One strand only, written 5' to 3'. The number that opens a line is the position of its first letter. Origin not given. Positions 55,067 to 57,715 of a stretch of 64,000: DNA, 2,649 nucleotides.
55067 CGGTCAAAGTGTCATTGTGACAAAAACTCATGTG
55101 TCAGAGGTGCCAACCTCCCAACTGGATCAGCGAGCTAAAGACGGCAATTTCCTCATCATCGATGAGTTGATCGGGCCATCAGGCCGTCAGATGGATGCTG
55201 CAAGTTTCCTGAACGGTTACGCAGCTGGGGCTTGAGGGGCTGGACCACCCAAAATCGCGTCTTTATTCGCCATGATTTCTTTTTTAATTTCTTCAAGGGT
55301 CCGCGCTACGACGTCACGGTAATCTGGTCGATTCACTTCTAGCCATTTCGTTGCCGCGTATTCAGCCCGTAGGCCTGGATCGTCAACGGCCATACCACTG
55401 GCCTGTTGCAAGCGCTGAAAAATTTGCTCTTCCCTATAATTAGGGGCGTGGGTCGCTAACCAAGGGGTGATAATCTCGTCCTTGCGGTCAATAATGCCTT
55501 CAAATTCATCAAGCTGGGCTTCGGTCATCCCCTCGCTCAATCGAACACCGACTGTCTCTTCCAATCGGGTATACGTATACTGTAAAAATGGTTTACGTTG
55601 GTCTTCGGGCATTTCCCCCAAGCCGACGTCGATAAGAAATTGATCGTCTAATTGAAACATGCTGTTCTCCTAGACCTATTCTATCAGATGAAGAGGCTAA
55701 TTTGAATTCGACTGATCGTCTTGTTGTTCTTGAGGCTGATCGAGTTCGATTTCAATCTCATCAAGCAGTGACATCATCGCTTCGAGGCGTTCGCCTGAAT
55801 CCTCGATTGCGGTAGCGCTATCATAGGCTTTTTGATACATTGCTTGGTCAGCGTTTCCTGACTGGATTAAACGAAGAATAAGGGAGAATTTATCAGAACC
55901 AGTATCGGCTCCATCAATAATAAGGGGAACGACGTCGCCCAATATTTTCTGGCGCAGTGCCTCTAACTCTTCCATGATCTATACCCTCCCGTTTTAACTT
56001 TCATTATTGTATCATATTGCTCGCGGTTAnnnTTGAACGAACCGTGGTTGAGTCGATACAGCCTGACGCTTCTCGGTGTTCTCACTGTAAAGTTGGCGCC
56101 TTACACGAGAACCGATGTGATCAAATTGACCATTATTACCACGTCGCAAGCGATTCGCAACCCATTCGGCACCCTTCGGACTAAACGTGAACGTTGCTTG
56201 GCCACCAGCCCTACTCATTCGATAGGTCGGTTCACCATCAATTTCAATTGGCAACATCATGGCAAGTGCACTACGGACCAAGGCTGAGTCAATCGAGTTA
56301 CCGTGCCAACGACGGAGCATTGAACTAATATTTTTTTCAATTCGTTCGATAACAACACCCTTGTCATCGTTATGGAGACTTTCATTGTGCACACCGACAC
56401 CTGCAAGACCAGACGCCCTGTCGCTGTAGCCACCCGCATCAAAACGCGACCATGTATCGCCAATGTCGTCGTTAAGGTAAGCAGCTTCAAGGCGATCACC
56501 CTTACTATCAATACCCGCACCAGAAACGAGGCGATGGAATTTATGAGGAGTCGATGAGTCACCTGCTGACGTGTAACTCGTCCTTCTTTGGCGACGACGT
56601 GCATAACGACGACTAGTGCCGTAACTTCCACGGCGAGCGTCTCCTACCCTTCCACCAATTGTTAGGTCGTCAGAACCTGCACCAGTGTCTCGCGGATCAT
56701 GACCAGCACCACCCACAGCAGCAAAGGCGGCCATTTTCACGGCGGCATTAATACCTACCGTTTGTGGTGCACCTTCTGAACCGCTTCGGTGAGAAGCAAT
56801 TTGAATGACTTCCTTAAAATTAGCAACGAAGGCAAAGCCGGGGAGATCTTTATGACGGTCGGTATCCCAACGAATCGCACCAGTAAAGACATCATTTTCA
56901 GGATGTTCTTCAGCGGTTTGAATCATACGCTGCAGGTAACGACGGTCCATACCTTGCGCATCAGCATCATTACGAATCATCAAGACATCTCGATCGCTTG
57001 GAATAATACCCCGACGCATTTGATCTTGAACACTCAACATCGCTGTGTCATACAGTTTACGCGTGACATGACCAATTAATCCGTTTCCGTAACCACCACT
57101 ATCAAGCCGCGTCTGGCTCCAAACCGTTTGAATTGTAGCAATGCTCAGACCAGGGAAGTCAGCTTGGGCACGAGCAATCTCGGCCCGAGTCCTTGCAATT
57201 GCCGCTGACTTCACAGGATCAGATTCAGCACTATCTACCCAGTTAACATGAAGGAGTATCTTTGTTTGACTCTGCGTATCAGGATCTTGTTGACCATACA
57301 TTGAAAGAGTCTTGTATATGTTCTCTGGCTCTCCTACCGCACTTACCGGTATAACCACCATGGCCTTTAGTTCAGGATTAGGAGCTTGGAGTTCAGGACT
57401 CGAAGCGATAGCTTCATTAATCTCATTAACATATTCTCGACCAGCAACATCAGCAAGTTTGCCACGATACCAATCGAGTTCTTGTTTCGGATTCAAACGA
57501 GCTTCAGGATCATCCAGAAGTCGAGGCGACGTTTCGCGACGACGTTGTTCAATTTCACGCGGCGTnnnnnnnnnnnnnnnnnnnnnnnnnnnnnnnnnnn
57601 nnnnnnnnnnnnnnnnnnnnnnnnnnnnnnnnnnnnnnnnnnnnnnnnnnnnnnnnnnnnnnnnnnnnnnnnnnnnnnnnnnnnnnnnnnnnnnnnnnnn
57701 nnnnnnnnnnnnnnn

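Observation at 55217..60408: Operon built around a 1350-aa multidomain protein flanked by paralogous small helical proteins: candidate uncharacterised envelope or effector system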

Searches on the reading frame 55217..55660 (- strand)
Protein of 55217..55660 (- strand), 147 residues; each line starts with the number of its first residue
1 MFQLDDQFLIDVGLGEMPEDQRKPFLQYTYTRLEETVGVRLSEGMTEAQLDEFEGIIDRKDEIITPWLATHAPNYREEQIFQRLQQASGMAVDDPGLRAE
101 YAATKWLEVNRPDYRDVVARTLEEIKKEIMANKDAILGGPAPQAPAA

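Call 5: search_protein_families(library=pfam, proteins=[window:55217-55660:-], max_evalue=1)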
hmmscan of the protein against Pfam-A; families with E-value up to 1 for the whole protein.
window:55217-55660:- (147 aa): 3 families
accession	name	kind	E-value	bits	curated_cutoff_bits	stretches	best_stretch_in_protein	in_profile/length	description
PF18908.5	DUF5663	-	9.5e-18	65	23.7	2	10-77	3-71/84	Protein of unknown function (DUF5663)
PF03937.21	Sdh5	-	0.00042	20.6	27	1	43-86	28-74/76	Flavinator of succinate dehydrogenase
PF03401.19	TctC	-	0.15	12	27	1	60-127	198-264/274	Tripartite tricarboxylate transporter family receptor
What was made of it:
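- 55217..55660 (-): Small B: 147-aa DUF5663 paralog (pI 4.48) carrying a ~35-aa insertion relative to small A. Pfam DUF5663 E 9.5e-18 (call 5).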

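Call 6: search_protein_families(library=ncbifam, proteins=[window:55217-55660:-], max_evalue=1)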
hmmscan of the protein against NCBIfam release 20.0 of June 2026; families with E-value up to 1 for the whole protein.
window:55217-55660:- (147 aa): 0 families

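Call 91: search_protein_families(library=padloc, proteins=[window:55217-55660:-], max_evalue=0.01)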
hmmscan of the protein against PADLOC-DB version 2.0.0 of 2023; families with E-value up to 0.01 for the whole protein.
window:55217-55660:- (147 aa): 0 families

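Call 92: search_protein_families(library=phrogs, proteins=[window:55217-55660:-], max_evalue=0.01)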
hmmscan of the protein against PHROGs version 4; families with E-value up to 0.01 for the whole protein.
window:55217-55660:- (147 aa): 0 families

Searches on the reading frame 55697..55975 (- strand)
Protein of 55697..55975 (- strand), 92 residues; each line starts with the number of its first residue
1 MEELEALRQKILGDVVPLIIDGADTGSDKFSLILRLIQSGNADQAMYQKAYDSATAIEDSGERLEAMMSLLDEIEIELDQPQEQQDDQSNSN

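Call 5: search_protein_families(library=pfam, proteins=[window:55697-55975:-], max_evalue=1)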
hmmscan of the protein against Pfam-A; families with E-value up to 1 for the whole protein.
window:55697-55975:- (92 aa): 1 family
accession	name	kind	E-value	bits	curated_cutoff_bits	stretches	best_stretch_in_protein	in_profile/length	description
PF23345.1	NUP160_helical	-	0.042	13.5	27.5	1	55-91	65-101/231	Nucleoporin NUP160, helical domain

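Call 6: search_protein_families(library=ncbifam, proteins=[window:55697-55975:-], max_evalue=1)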
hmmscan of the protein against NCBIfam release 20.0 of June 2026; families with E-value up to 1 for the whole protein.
window:55697-55975:- (92 aa): 0 families

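Call 91: search_protein_families(library=padloc, proteins=[window:55697-55975:-], max_evalue=0.01)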
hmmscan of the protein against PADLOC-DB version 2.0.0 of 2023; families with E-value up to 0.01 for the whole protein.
window:55697-55975:- (92 aa): 0 families

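Call 92: search_protein_families(library=phrogs, proteins=[window:55697-55975:-], max_evalue=0.01)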
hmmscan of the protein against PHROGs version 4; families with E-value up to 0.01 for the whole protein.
window:55697-55975:- (92 aa): 0 families

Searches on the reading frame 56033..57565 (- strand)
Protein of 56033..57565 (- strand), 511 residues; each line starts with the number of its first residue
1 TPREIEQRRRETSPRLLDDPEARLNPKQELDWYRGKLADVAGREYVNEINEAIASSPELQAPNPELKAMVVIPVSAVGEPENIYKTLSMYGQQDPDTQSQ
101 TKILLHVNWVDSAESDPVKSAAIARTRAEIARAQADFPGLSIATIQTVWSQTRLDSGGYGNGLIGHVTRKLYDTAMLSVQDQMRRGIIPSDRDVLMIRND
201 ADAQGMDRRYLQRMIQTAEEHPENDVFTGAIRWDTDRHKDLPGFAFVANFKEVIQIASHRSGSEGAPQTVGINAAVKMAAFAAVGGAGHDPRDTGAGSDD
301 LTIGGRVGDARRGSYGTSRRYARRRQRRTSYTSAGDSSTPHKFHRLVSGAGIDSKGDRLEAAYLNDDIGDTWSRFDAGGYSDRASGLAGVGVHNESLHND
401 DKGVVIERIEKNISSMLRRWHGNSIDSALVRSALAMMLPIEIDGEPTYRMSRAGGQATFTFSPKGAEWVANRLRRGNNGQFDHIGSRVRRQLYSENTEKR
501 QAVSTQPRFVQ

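Call 31: predict_structure(alignment_id=A2)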
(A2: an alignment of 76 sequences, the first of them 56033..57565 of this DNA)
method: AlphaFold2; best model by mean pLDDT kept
length: 511 residues; sequences in the alignment: 76
mean_pLDDT: 91.5   pTM: 0.92
mean pLDDT of the five models: 91.5, 90.5, 90.3, 90.0, 89.7
residues with pLDDT >= 90: 393; 70-90: 85; 50-70: 29; < 50: 4
segments of 3 or more residues with pLDDT < 50: 331-334
pLDDT, mean of each block of 10 residues (from residue 1): 90 95 97 98 98 98 98 97 98 98 98 98 98 98 98 95 94 98 98 98 97 98 95 95 96 87 68 95 95 84 89 81 69 54 92 95 92 70 77 75 95 93 82 94 97 94 97 93 95 92 94 88
secondary structure, 60 per line:
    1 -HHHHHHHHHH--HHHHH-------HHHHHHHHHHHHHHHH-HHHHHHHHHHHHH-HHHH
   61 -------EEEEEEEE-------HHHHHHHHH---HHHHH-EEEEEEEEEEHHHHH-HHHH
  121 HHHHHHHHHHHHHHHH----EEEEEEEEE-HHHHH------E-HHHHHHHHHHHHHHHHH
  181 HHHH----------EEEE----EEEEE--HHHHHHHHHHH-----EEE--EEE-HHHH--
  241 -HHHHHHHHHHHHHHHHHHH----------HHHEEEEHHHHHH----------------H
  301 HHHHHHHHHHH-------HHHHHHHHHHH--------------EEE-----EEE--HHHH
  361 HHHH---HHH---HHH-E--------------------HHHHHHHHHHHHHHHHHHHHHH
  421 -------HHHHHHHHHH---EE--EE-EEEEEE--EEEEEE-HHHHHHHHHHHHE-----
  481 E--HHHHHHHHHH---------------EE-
elements in order: H2-11 H14-18 H26-41 H43-55 H57-60 E68-75 H83-91 H95-99 E101-110 H111-115 H117-136 E141-149 H151-155 H164-184 E195-198 E203-207 H210-220 E226-228 E231-233 H235-238 H242-260 E274-277 H278-283 H300-311 H319-329 E344-346 E352-354 H357-364 H399-420 H428-437 E448-453 E456-461 H463-474 H484-493
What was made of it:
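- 56033..57565 (-): Head (residues 840-1350): a helical linker plus a GT-A/GT2-like glycosyltransferase domain. AF2 pLDDT 91.5, pTM 0.92 (call 31).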

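Call 34: fold_search(model_id=the predicted structure, library=pdb)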
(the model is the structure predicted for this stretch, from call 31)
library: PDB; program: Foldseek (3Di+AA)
matches with E <= 10: 1094; with E <= 0.001: 26
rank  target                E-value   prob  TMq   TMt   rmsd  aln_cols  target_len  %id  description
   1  8smn_A                5.5e-06  1.00  0.34  0.34  16.7       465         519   10  Xenopus laevis hyaluronan synthase 1, nascent HA polymer bound state (released 2024-05-01)
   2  6yv7_B                6.7e-06  1.00  0.28  0.40  20.1       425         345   11  Mannosyltransferase PcManGT from Pyrobaculum calidifontis (released 2020-07-22)
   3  8smm_A                1.0e-05  1.00  0.33  0.33  19.1       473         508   10  Xenopus laevis hyaluronan synthase 1 (released 2024-05-01)
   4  8smp_A                1.0e-05  1.00  0.33  0.33  18.2       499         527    9  Xenopus laevis hyaluronan synthase 1, UDP-bound, gating loop inserted state (released 2024-05-01)
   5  8sne_A                1.4e-05  1.00  0.36  0.37  15.5       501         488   10  Chlorella virus Hyaluronan Synthase bound to GlcA extended GlcNAc primer and UDP (released 2024-05-01)
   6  7wjo_A                1.5e-05  1.00  0.32  0.22  12.4       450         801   10  CryoEM structure of chitin synthase 1 from Phytophthora sojae complexed with nikkomycin Z (released 2022-09-28)
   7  9yq2_A                2.1e-05  1.00  0.35  0.36  18.8       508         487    9  Chlorella virus hyaluronan synthase bound to DDM (released 2025-12-10)
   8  6yv7_A                5.6e-05  1.00  0.29  0.41  19.9       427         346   12  Mannosyltransferase PcManGT from Pyrobaculum calidifontis (released 2020-07-22)
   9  8snc_A                6.2e-05  1.00  0.35  0.36  15.8       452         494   10  Chlorella virus Hyaluronan Synthase bound to GlcA extended GlcNAc primer (released 2024-05-01)
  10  7x06_A                1.2e-04  1.00  0.34  0.23  11.6       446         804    9  CryoEM structure of chitin synthase 1 from Phytophthora sojae complexed with UDP (released 2022-09-28)
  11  9yq4_A                1.8e-04  1.00  0.35  0.36  15.8       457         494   11  Chlorella virus hyaluronan synthase bound to a proofreading UDP-GlcA (released 2025-12-10)
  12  7sp8_A                2.0e-04  1.00  0.35  0.36  16.6       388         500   12  Chlorella virus Hyaluronan Synthase bound to UDP-GlcNAc (released 2022-04-06)
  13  5ej1_A                2.4e-04  1.00  0.34  0.25  20.3       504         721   10  Pre-translocation state of bacterial cellulose synthase (released 2016-03-30)
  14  9yq5_A                2.5e-04  1.00  0.34  0.35  19.5       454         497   10  Chlorella virus hyaluronan synthase bound to an inserted UDP-GlcA (released 2025-12-10)
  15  9nj1_D                2.6e-04  1.00  0.29  0.24  15.2       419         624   12  GlfT2 from Nocardia brasiliensis Bound to Galf Tetrasaccharide (released 2026-03-11)
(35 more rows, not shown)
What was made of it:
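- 56033..57565 (-): Foldseek PDB top hits are hyaluronan, chitin and cellulose synthases, PcManGT, GlfT2 and TarP, with E down to 5.5e-6 (call 34).
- Checked: The C-terminal 511 aa has a GT-A fold (pLDDT 91.5; Foldseek hits to GT2 enzymes, calls 31 and 34).
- The best Foldseek hits of the head are processive membrane GT2 synthases: 8smn, 7wjo, 5ej1 (call 34).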

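Call 64: search_solved_structures(query=A5, max_evalue=1, show_alignments=2)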
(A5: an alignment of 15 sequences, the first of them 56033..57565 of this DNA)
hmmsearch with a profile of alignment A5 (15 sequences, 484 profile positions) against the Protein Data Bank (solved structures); distinct sequences matched with E-value up to 1: 3.
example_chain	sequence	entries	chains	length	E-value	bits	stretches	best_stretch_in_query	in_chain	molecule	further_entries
4xoi_B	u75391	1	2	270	0.71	11.9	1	255-290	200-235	Actin-binding protein anillin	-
4c2u_A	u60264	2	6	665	0.72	11.9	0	133-163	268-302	DNA HELICASE II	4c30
4xh3_A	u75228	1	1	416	0.87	11.6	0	255-290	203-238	Actin-binding protein anillin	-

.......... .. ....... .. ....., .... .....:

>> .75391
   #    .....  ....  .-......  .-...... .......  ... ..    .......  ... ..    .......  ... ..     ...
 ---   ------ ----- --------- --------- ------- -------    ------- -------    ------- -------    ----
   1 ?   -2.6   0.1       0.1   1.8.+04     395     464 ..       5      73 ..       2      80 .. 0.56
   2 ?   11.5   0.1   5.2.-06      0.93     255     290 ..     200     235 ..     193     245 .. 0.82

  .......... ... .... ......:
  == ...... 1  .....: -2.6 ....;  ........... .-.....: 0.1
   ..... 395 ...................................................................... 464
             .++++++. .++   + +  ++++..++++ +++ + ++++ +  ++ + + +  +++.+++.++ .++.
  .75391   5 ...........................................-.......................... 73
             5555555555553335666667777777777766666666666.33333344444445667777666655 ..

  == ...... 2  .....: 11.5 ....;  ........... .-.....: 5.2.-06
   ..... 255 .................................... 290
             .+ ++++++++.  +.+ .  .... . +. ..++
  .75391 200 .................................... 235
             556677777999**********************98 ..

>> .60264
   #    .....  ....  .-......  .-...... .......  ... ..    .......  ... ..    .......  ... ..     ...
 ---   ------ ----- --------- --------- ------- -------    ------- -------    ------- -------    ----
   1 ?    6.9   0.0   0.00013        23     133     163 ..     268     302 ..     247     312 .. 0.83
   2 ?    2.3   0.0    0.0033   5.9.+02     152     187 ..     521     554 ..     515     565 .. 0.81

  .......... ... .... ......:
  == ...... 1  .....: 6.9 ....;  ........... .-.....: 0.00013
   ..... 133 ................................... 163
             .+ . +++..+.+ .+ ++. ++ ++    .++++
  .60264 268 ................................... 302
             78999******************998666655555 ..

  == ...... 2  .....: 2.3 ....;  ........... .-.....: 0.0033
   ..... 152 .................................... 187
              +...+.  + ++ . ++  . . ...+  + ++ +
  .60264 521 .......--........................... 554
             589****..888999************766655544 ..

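Call 65: search_protein_families(library=pfam, alignment_id=A5, max_evalue=0.1)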
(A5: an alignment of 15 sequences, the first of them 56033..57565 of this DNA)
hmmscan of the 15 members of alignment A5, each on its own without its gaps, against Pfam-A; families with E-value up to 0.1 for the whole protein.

A. member 1, window:56033-57565:- (511 aa): 0 families

B. families by the number of members that match (of 15 scanned): 8 families
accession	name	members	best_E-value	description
PF15035.11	Rootletin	1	0.016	Ciliary rootlet component, centrosome cohesion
PF17024.10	DMAP1_like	1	0.017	Putative DMAP1-like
PF02522.19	Antibiotic_NAT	1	0.034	Aminoglycoside 3-N-acetyltransferase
PF10012.15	DUF2255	1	0.062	Uncharacterized protein conserved in bacteria (DUF2255)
PF11004.14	Kdo_hydroxy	1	0.07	3-deoxy-D-manno-oct-2-ulosonic acid (Kdo) hydroxylase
PF02709.20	Glyco_transf_7C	1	0.084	N-terminal domain of galactosyltransferase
PF21512.3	ITPK1_preATP-grasp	1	0.087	Inositol-tetrakisphosphate 1-kinase, preATP-grasp domain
PF24580.1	DUF7607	1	0.096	Domain of unknown function (DUF7607)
